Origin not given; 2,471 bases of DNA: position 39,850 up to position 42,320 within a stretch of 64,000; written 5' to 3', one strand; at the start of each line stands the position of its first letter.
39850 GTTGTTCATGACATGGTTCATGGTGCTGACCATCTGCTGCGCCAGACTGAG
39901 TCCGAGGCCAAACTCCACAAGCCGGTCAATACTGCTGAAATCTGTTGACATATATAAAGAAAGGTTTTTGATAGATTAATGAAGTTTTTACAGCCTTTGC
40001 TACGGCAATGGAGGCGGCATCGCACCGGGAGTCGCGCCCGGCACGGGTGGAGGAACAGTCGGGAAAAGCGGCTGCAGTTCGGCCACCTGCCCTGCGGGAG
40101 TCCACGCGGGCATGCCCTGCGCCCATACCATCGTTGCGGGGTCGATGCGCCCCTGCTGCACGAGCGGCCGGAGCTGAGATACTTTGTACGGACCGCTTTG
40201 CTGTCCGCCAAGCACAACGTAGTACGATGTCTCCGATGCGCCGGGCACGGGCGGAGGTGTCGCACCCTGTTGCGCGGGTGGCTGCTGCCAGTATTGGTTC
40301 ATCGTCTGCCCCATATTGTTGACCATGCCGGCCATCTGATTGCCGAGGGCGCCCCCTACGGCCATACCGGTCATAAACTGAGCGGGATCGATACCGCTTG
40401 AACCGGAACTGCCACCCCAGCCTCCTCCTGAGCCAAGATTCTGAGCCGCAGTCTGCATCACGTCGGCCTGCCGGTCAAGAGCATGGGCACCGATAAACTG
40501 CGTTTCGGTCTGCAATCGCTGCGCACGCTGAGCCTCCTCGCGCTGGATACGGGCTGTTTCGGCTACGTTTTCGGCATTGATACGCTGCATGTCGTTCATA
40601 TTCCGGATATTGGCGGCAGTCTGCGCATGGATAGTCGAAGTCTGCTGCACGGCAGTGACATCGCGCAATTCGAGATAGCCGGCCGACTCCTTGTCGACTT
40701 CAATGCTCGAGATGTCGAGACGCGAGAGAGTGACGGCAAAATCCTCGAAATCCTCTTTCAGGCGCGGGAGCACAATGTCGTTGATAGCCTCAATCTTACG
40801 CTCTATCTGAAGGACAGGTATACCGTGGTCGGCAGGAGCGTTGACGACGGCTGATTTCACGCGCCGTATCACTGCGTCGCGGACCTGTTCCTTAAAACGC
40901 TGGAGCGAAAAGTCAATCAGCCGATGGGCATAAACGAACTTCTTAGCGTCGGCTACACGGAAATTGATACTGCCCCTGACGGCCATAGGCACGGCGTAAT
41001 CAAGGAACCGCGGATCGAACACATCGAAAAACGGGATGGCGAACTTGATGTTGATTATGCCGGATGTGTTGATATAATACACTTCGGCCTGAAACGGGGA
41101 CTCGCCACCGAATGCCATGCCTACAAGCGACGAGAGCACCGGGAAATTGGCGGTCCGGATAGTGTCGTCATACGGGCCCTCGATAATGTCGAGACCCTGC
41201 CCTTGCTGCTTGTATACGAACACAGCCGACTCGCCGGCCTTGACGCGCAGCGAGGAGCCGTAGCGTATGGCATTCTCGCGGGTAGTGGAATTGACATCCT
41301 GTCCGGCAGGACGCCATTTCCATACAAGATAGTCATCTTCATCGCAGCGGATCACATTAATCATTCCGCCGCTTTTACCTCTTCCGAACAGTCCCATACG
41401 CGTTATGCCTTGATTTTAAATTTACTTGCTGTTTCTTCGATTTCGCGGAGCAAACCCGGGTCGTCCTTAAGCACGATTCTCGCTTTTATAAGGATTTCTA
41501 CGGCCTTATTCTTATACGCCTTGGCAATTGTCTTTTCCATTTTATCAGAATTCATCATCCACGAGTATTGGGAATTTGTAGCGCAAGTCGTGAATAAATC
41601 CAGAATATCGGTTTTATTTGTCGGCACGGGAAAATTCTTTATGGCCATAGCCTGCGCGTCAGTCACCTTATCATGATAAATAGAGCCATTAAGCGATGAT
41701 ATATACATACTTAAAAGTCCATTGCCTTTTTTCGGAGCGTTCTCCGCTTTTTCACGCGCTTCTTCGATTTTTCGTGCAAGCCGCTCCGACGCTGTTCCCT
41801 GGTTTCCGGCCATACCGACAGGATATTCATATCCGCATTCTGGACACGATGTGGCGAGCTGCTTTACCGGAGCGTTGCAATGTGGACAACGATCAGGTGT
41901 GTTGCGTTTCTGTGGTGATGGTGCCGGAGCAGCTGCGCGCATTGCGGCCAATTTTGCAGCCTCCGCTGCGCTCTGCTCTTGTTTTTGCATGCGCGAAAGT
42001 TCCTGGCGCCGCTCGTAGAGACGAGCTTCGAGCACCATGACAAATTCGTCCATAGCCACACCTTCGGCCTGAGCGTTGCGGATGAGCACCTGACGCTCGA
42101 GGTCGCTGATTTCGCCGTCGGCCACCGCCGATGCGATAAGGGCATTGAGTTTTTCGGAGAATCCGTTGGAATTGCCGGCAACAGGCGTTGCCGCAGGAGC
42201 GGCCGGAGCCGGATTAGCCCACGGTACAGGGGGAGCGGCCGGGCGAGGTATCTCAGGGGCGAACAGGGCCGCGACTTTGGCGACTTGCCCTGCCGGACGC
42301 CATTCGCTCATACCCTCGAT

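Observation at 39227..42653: SPFH/band-7 protein clustered with three DUF4339 (GYF-like) proteins, one carrying a TerB-like segment and a zinc ribbon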

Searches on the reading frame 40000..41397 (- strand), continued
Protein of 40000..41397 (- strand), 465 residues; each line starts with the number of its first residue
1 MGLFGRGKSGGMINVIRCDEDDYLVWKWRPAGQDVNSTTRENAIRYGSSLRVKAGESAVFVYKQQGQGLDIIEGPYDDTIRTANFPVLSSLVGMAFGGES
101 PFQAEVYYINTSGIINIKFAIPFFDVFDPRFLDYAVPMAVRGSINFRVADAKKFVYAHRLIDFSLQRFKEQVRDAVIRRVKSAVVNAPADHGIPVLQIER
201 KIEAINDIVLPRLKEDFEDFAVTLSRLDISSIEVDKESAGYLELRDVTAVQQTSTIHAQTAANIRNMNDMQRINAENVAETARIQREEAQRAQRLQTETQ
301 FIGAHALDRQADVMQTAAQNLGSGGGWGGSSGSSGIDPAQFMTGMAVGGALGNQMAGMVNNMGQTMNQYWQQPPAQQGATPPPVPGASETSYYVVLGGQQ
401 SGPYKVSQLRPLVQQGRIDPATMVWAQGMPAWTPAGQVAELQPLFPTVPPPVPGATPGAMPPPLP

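Call 69: search_dna_similar(query=window:40000-41397:-, collection=plasmids, mode=protein, max_rows=10)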
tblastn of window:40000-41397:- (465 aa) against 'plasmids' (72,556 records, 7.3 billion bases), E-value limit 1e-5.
Records with a match: 14; places in all: 14; records where one place covers at least 80% of the query: 1.
Best place of each record, by identity: <60% 14.
By first word of the organism name: Paracoccus 5; Vibrio 3; Bacteroides 1; Pseudorhodobacter 1; Comamonas 1; Butyrivibrio 1; Novosphingobium 1; Tsukamurella 1.
By predicted mobility (MOB-suite, as given by PLSDB): non-mobilizable 9; conjugative 4; mobilizable 1.
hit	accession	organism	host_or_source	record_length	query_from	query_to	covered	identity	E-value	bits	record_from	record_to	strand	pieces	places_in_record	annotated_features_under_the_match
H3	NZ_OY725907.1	Bacteroides finegoldii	-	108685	47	442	85%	26.2%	8e-20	100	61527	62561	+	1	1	SPFH domain-containing protein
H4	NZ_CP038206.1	Paracoccus pantotrophus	single cell,soil associated with ...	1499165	10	268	56%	25.8%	2e-12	77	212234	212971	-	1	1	none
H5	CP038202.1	Paracoccus ferrooxidans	single cell,bioreactor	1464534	10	268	56%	25.8%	2e-11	74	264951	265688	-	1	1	SPFH domain-containing protein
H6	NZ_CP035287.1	Paracoccus versutus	whole organism,soil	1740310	10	268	56%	25.8%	2e-11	74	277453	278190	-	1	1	none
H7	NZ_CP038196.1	Paracoccus versutus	single cell,soil adjacent to the roots ...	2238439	10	268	56%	25.8%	2e-11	74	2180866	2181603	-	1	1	none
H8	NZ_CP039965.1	Pseudorhodobacter turbinis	single bacterial isolate,Turban shell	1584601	10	250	52%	27.3%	8e-15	85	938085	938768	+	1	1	record has no annotation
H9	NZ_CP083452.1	Comamonas odontotermitis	cell culture,cucumber rhizosphere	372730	12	269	55%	25.5%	5e-9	66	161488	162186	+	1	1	SPFH and helix-turn-helix domain-containing protein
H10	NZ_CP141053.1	Paracoccus denitrificans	-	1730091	10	268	56%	25.1%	3e-11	74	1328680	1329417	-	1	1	none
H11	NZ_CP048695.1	Vibrio coralliilyticus OCN008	coral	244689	10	245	51%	27.2%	1e-15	87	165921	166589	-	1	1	SPFH domain-containing protein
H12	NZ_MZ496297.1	Vibrio sp.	-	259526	10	245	51%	27.2%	1e-15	87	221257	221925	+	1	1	SPFH domain-containing protein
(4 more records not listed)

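Call 70: predict_structure(alignment_id=A3)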
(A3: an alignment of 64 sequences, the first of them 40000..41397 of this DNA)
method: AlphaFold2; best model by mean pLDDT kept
length: 465 residues; sequences in the alignment: 64
mean_pLDDT: 71.2   pTM: 0.48
mean pLDDT of the five models: 71.2, 70.2, 69.5, 67.8, 67.0
residues with pLDDT >= 90: 104; 70-90: 182; 50-70: 57; < 50: 122
segments of 3 or more residues with pLDDT < 50: 1-12, 35-41, 91-100, 306-311, 320-357, 359-364, 366-388, 448-465
pLDDT, mean of each block of 10 residues (from residue 1): 35 67 75 52 63 84 64 81 57 43 74 89 91 88 92 82 80 93 93 91 93 91 92 92 87 89 91 89 84 71 50 50 36 37 40 44 43 32 45 84 86 85 85 86 67 43 44
secondary structure, 60 per line:
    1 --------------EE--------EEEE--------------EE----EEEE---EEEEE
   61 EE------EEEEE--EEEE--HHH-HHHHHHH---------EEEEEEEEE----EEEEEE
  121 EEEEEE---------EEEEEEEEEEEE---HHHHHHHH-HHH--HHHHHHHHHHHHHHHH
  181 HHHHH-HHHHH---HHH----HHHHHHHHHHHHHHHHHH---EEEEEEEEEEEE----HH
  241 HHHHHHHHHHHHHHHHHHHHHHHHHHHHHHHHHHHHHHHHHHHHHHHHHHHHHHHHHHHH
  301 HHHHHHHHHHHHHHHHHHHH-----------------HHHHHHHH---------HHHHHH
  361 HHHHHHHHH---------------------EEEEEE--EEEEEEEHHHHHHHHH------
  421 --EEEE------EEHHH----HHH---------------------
elements in order: E25-28 E49-52 E56-62 E69-73 E76-79 H86-92 E102-110 E115-126 E136-147 H151-158 H165-185 H187-191 H202-219 E223-234 H239-320 H338-345 H355-369 E391-396 E399-405 H406-414 E423-426

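Call 72: fold_search(model_id=the predicted structure, library=pdb)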
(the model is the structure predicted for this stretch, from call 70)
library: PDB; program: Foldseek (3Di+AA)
matches with E <= 10: 292; with E <= 0.001: 44
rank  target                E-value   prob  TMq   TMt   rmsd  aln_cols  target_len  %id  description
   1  9cz2_XA               2.9e-08  1.00  0.27  0.43  16.8       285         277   16  Cryo-EM structure of a nautilus-like HflK/C assembly in complex with FtsH AAA protease (released 2024-11-13)
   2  9oh9_B                3.8e-08  1.00  0.27  0.43  24.0       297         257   15  Human Stomatin Complex in Native Membrane Vesicles (released 2025-08-13)
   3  9z7u_B                8.1e-08  1.00  0.26  0.41  24.4       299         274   14  Human Stomatin - C8 Symmetry (released 2026-02-25)
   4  8rrh_B                3.8e-07  1.00  0.28  0.42  21.4       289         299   14  The human prohibitin complex (released 2024-12-18)
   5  9oh9_A                4.3e-07  1.00  0.27  0.44  24.2       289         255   14  Human Stomatin Complex in Native Membrane Vesicles (released 2025-08-13)
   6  9o9z_a                5.7e-07  1.00  0.31  0.49  20.0       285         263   15  The human PHB1/2 complex (closed) (released 2025-10-22)
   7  9z7u_C                1.0e-06  1.00  0.26  0.41  24.6       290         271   14  Human Stomatin - C8 Symmetry (released 2026-02-25)
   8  9l3g_a                1.3e-06  1.00  0.29  0.33  28.5       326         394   12  Structure of the flotillin complex (released 2025-12-24)
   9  9o9z_A                1.4e-06  1.00  0.29  0.50  21.7       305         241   14  The human PHB1/2 complex (closed) (released 2025-10-22)
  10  9l3g_A                1.9e-06  1.00  0.28  0.30  28.1       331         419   13  Structure of the flotillin complex (released 2025-12-24)
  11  8rrh_A                2.1e-06  1.00  0.28  0.46  20.9       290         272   15  The human prohibitin complex (released 2024-12-18)
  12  7vhq_G                3.8e-06  1.00  0.29  0.43  19.2       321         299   15  Structural insights into the membrane microdomain organization by SPFH family proteins (released 2022-01-19)
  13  8z5g_A                4.8e-06  1.00  0.31  0.46  24.2       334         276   12  Cryo-EM structure of E.coli SPFH-NfeD family protein complex QmcA-YbbJ (released 2024-08-21)
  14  9zd2_E                7.5e-06  1.00  0.24  0.50   5.0       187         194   16  C1 local refinement of aquaporin 1 bound to endogenous human stomatin (released 2026-02-25)
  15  4fvf_A                1.0e-05  1.00  0.19  0.63   4.0       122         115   20  SPFH domain of mouse stomatin (Crystal form 1) (released 2012-08-15)
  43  7z3c_MODEL_1_A        8.3e-04  1.00  0.12  0.55   8.0        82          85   24  Solution structure of GltJ GYF domain from Myxococcus xanthus (released 2023-02-22)
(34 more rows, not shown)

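Call 82: get_annotated_region(hit=H1, flank=5000)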
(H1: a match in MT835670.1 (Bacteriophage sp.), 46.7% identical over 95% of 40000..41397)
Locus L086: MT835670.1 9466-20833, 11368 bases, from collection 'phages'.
description: UNVERIFIED: Bacteriophage sp. clone scaffold_407 genomic sequence.
organism: Bacteriophage sp. (NCBI taxid 38018)
taxonomy: Viruses
host: -; source: human fecal samples; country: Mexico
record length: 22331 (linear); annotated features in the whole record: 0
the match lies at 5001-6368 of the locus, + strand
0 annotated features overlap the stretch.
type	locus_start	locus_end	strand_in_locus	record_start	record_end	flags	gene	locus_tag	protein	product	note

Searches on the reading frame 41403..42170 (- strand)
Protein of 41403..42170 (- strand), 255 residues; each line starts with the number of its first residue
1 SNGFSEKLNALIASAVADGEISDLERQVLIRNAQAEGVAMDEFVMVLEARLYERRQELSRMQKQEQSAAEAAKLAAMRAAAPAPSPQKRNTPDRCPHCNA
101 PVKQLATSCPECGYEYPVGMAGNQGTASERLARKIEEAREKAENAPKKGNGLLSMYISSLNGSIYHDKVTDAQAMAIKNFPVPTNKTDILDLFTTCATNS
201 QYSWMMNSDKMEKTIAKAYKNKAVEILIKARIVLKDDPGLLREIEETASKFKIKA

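Call 51: search_protein_representatives(protein=window:41403-42170:-)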
Query: 255 residues. Proteins with E-value up to 0.001 (for the whole library): 1336; up to 1e-10: 500; up to 1e-30: 25. The best 150 are listed.
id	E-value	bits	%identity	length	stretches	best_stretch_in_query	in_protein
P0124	3.2e-156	534.0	98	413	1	1-255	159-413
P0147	8.0e-61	222.0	58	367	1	2-254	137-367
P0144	6.4e-60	219.0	65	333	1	79-255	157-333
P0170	2.7e-54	200.6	50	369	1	3-255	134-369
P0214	1.3e-53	198.4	48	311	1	5-254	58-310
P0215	1.9e-53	197.8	52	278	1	2-255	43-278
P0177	3.2e-52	193.8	48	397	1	2-254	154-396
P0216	3.4e-49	183.9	46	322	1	4-255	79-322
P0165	7.3e-48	179.6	53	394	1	2-254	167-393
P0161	4.4e-47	177.0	50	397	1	2-255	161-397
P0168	6.3e-47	176.5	50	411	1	2-255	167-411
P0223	4.0e-43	164.1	45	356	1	4-254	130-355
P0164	6.5e-43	163.4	45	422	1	2-254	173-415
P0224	1.5e-40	155.6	46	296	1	23-253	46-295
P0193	1.1e-39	152.8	48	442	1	3-255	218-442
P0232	9.8e-30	120.3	35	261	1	4-248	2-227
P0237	7.9e-28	114.0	36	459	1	4-239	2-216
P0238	1.5e-27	113.2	38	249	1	4-250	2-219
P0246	5.1e-26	108.1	33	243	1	4-252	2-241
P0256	8.0e-25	104.2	37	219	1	5-251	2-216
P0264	9.9e-24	100.6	35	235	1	5-254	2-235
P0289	2.1e-21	93.0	35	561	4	4-126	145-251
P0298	1.6e-20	90.1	33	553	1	5-241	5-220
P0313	4.4e-20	88.7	34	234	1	7-254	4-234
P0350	1.4e-18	83.8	30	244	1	4-247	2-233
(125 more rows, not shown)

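Call 52: search_protein_families(library=pfam, proteins=[P0232, P0238, P0246, P0256, P0264, P0289, P0298, P0237, P0313, P0350], max_evalue=0.01)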
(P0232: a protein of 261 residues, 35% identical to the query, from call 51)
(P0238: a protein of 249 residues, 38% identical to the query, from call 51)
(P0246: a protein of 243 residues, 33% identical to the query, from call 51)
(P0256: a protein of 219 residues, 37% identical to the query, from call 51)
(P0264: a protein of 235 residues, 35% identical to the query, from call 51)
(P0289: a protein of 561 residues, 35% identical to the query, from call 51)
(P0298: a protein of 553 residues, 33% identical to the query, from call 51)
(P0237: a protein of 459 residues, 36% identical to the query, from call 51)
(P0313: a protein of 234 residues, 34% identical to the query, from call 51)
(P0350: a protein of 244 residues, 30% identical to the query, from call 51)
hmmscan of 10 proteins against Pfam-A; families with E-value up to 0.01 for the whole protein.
P0232 (261 aa): 8 families
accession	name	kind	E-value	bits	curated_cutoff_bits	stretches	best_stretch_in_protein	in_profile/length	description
PF13248.11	Zn_ribbon_3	-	2e-05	24.3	27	1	88-109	4-25/26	zinc-ribbon domain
PF05099.18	TerB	-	0.0013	19.5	24.4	0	6-42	78-114/118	Tellurite resistance protein TerB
PF12773.13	DZR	-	0.0017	18.9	27.3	1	87-107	25-45/45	Double zinc ribbon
PF13240.11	Zn_Ribbon_1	-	0.0017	18.5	25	1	88-109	1-22/23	zinc-ribbon domain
PF04391.17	DUF533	-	0.0023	17.9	29.6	1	7-44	75-112/178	Protein of unknown function (DUF533)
PF08271.17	Zn_Ribbon_TF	-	0.0028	17.6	29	0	102-118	2-20/43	TFIIB zinc-binding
PF03119.21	DNA_ligase_ZBD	-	0.0036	17.6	25.8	0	102-112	1-11/27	NAD-dependent DNA ligase C4 zinc finger domain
PF24460.1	DUF7575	-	0.0059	16.4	28.5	0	101-110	4-13/28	Domain of unknown function (DUF7575)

P0238 (249 aa): 7 families
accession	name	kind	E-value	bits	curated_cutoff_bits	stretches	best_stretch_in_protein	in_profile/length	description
PF13248.11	Zn_ribbon_3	-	3.6e-07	29.8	27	1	72-96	1-25/26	zinc-ribbon domain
PF13240.11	Zn_Ribbon_1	-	0.00023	21.3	25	1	76-96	2-22/23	zinc-ribbon domain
PF10571.15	UPF0547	-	0.00098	19.6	29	1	74-97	1-24/26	Uncharacterised protein family UPF0547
PF12773.13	DZR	-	0.0012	19.4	27.3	1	73-94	24-45/45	Double zinc ribbon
PF05099.18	TerB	-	0.0035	18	24.4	0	6-42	78-114/118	Tellurite resistance protein TerB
PF03119.21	DNA_ligase_ZBD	-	0.0061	16.9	25.8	0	75-85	1-11/27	NAD-dependent DNA ligase C4 zinc finger domain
PF24460.1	DUF7575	-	0.0076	16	28.5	0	72-82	2-12/28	Domain of unknown function (DUF7575)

P0246 (243 aa): 3 families
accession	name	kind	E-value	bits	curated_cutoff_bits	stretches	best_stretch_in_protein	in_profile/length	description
PF05099.18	TerB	-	0.00064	20.4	24.4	1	6-43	78-115/118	Tellurite resistance protein TerB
PF23146.2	Zf_IFT144_1st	-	0.002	18.4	27.5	1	94-105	5-16/25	IFT144, first zinc finger domain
PF13248.11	Zn_ribbon_3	-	0.0047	16.8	27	1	80-102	3-25/26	zinc-ribbon domain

P0256 (219 aa): 2 families
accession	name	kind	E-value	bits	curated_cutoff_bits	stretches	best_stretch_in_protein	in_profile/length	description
PF13248.11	Zn_ribbon_3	-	0.00031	20.5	27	1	78-99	3-24/26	zinc-ribbon domain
PF12773.13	DZR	-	0.0015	19.1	27.3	1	77-98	24-45/45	Double zinc ribbon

P0264 (235 aa): 5 families
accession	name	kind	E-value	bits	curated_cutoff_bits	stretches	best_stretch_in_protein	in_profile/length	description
PF13248.11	Zn_ribbon_3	-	1.7e-05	24.5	27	1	80-102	3-25/26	zinc-ribbon domain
PF10571.15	UPF0547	-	8e-05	23.1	29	1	80-103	1-24/26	Uncharacterised protein family UPF0547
PF13240.11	Zn_Ribbon_1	-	0.0016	18.6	25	1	81-102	1-22/23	zinc-ribbon domain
PF12773.13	DZR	-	0.0029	18.2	27.3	1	79-100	24-45/45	Double zinc ribbon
PF09723.15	Zn_ribbon_8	-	0.0048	17.3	34.4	0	95-107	7-19/41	Zinc ribbon domain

P0289 (561 aa): 3 families
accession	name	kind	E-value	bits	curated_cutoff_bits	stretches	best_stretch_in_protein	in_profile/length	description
PF05099.18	TerB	-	3.2e-07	31.1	24.4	1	130-186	58-115/118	Tellurite resistance protein TerB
PF13248.11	Zn_ribbon_3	-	0.00042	20.1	27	1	219-240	4-25/26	zinc-ribbon domain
PF04391.17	DUF533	-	0.0057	16.7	29.6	0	140-187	65-112/178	Protein of unknown function (DUF533)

P0298 (553 aa): 5 families
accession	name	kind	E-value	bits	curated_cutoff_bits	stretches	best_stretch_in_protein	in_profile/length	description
PF25302.1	NADase_transloc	-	7.9e-24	84.9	27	1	416-551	2-145/146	NAD glycohydrolase translocation F5/8 type C domain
PF10571.15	UPF0547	-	0.0022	18.5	29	1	84-105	3-24/26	Uncharacterised protein family UPF0547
PF12773.13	DZR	-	0.0033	18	27.3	1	81-102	24-45/45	Double zinc ribbon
PF13240.11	Zn_Ribbon_1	-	0.0052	17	25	1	84-104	2-22/23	zinc-ribbon domain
PF00754.31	F5_F8_type_C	-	0.0077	16.8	28.2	0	427-469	5-44/127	F5/8 type C domain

P0237 (459 aa): 8 families
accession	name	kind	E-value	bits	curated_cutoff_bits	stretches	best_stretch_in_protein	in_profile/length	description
PF10571.15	UPF0547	-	9.1e-05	22.9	29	1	87-111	1-25/26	Uncharacterised protein family UPF0547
PF05099.18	TerB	-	0.0017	19.1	24.4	0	6-42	78-114/118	Tellurite resistance protein TerB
PF13248.11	Zn_ribbon_3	-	0.002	18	27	0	88-109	4-25/26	zinc-ribbon domain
PF13240.11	Zn_Ribbon_1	-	0.0021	18.2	25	1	88-109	1-22/23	zinc-ribbon domain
PF12773.13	DZR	-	0.0024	18.4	27.3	1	86-107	24-45/45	Double zinc ribbon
PF04391.17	DUF533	-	0.0025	17.9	29.6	1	8-44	76-112/178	Protein of unknown function (DUF533)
PF13428.12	TPR_14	-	0.0077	17.3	23.5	0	318-347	5-34/44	Tetratricopeptide repeat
PF07719.23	TPR_2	-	0.0078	16.7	27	0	323-346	10-33/34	Tetratricopeptide repeat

P0313 (234 aa): 5 families
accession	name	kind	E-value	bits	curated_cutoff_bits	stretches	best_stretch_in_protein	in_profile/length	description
PF13248.11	Zn_ribbon_3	-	0.00015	21.6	27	1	71-93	2-24/26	zinc-ribbon domain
PF21344.3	Zn_ribbon_LysW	-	0.00031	20.8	27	0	59-79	8-29/46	Alpha-aminoadipate carrier protein LysW-like, globular domain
PF04391.17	DUF533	-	0.0062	16.6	29.6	1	8-42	77-111/178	Protein of unknown function (DUF533)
PF05099.18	TerB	-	0.0064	17.2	24.4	0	5-34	78-107/118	Tellurite resistance protein TerB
PF10571.15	UPF0547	-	0.008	16.7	29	0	73-96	2-25/26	Uncharacterised protein family UPF0547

P0350 (244 aa): 2 families
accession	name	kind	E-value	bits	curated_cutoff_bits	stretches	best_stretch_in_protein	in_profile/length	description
PF13240.11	Zn_Ribbon_1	-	0.00054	20.1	25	1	90-111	1-22/23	zinc-ribbon domain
PF12773.13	DZR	-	0.0091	16.6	27.3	0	89-109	25-45/45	Double zinc ribbon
